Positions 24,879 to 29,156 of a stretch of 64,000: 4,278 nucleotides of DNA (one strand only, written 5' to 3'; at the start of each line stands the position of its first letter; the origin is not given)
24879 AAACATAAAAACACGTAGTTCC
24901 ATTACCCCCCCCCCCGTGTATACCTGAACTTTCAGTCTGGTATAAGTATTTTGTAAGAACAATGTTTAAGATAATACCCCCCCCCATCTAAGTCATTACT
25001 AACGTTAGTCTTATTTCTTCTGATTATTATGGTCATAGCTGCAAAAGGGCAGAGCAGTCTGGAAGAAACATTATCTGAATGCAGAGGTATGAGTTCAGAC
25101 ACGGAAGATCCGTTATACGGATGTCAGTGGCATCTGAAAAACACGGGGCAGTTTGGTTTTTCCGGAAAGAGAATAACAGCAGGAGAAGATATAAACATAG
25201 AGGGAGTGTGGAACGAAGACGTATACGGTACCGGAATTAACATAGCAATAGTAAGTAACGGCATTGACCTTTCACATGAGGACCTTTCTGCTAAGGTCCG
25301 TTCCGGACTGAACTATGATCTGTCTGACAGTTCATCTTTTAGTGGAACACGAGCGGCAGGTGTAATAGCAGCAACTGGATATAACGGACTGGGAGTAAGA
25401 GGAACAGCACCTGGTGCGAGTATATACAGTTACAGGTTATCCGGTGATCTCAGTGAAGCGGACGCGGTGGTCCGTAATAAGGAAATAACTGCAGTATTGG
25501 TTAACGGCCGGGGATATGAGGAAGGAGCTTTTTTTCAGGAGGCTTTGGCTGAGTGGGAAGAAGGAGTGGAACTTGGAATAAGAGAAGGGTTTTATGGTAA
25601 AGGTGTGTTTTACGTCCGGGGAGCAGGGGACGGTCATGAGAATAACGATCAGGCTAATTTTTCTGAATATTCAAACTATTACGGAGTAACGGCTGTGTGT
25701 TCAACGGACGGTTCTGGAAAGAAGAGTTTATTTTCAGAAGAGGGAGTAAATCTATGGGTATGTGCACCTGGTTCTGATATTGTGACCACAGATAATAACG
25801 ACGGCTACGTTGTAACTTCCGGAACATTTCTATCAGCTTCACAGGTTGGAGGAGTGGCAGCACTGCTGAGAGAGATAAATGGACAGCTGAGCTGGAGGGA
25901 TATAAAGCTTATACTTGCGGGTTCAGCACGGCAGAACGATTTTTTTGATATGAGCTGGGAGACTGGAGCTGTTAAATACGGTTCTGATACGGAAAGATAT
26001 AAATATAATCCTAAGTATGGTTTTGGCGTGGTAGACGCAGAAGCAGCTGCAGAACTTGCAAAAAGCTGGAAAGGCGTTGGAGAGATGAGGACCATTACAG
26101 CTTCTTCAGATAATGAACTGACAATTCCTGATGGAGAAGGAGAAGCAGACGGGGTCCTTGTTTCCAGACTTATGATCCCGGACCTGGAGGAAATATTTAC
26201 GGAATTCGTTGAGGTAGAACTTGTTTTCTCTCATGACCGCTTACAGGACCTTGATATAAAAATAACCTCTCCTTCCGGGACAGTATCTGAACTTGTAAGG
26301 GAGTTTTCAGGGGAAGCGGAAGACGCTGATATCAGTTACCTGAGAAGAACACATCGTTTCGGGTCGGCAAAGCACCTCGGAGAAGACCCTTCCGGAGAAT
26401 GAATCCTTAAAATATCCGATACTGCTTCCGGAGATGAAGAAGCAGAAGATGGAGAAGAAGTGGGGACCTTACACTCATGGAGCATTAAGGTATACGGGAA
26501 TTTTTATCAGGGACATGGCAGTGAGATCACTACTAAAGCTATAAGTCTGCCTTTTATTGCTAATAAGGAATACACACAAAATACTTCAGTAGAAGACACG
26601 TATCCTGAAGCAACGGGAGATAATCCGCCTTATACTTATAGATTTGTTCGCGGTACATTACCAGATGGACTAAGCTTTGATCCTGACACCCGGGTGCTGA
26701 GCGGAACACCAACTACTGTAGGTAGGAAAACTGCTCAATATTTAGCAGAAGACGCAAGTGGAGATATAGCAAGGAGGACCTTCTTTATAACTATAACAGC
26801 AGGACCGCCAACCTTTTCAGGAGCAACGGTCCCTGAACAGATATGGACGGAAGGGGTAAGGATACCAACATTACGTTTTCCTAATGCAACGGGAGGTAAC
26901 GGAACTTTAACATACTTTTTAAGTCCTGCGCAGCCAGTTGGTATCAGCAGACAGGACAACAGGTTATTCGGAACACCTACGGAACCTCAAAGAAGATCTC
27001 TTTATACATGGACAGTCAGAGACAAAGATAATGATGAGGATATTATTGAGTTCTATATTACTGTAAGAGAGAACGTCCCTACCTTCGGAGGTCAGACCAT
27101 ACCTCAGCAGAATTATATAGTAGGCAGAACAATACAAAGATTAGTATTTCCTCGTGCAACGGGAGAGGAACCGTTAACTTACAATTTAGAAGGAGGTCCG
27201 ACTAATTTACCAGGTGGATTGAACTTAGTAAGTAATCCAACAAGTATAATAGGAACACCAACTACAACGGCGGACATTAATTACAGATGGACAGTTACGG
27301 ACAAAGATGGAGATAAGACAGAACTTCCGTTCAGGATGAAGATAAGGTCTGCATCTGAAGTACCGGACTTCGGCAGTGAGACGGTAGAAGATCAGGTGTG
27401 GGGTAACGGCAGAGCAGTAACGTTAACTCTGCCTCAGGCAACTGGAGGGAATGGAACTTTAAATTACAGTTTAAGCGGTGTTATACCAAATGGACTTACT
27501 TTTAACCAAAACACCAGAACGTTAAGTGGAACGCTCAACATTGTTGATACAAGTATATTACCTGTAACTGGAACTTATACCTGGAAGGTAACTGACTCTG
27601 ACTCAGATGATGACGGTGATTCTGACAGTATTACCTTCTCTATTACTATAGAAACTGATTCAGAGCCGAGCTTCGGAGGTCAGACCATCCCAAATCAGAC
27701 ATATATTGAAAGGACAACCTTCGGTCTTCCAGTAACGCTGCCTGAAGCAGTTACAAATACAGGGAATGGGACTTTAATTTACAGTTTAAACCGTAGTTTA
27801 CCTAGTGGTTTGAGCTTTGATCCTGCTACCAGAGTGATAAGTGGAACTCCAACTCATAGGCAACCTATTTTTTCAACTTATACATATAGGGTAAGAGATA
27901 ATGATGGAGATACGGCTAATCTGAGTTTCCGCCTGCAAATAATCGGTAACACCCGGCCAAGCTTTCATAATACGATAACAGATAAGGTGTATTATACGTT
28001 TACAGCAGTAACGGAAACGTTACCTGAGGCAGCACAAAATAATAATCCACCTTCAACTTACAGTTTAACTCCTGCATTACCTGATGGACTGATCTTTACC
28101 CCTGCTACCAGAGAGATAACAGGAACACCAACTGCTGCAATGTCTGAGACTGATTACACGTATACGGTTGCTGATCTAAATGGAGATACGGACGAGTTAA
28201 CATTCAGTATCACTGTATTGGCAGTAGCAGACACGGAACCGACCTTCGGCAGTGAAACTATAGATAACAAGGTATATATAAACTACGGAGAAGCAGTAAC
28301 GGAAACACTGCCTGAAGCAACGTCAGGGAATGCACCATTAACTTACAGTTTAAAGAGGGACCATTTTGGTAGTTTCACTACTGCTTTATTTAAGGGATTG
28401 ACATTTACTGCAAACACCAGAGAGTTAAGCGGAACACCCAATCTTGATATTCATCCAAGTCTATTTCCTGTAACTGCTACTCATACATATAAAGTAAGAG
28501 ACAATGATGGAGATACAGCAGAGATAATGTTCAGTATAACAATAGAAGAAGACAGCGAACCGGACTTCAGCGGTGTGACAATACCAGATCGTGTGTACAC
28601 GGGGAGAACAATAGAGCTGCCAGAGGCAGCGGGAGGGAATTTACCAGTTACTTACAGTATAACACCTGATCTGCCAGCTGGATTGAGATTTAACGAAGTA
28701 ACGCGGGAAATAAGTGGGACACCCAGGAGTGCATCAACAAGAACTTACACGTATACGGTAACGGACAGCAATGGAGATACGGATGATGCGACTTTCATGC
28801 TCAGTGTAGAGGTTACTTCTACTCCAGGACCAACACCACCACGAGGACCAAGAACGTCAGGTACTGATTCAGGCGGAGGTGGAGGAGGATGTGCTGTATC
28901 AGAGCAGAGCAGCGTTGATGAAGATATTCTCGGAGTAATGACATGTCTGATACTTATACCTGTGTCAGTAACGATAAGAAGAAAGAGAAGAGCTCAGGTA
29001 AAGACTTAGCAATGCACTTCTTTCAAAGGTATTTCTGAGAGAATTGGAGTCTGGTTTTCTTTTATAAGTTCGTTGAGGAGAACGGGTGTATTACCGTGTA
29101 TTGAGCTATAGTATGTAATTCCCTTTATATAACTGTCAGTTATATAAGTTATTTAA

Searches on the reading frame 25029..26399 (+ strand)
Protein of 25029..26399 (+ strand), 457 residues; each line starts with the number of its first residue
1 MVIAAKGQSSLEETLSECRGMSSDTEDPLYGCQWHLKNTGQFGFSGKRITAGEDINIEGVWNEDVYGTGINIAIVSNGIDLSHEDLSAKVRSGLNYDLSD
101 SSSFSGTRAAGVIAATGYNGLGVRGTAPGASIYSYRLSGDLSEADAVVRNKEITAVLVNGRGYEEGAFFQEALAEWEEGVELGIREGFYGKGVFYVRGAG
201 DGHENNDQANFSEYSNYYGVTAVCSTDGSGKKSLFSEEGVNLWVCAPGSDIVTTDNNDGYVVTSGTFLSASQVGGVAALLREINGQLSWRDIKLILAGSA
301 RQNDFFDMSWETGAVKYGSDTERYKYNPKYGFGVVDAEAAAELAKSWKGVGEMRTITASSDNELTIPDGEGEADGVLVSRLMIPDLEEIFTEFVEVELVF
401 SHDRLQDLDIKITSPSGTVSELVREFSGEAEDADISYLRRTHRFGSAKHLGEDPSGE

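Call 3: search_protein_families(library=pfam, proteins=[window:25029-26399:+], max_evalue=0.01)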
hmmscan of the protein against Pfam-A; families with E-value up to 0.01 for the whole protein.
window:25029-26399:+ (457 aa): 2 families
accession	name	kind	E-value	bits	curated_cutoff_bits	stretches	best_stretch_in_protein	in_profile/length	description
PF00082.27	Peptidase_S8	-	1.6e-20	74.1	21.8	1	67-306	1-274/288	Subtilase family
PF01483.27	P_proprotein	-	9.6e-08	32.5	21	1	392-457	2-63/86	Proprotein convertase P-domain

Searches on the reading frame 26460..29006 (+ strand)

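Call 3: search_protein_families(library=pfam, proteins=[window:26460-29006:+], max_evalue=0.01)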
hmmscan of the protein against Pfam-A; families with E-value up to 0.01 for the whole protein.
window:26460-29006:+ (849 aa): 6 families
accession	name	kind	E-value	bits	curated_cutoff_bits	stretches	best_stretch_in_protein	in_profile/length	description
PF05345.18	He_PIG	-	3.2e-60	201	24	7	725-783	34-95/96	Putative Ig domain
PF17963.7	Big_9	-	1.8e-06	29.2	23.6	0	530-585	33-89/89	Bacterial Ig domain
PF23237.1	HYR_4C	-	0.00015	22.3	27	0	752-781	42-71/73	HYR-like domain with 4 cysteines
PF06486.16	DUF1093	-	0.0011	20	26.3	0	271-292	30-51/81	Protein of unknown function (DUF1093)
PF16569.11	GramPos_pilinBB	-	0.0025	19.1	30.5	0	506-614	1-95/116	Gram-positive pilin backbone subunit 2, Cna-B-like domain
PF02494.22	HYR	-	0.0035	18.1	21.7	0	82-112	51-81/81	HYR domain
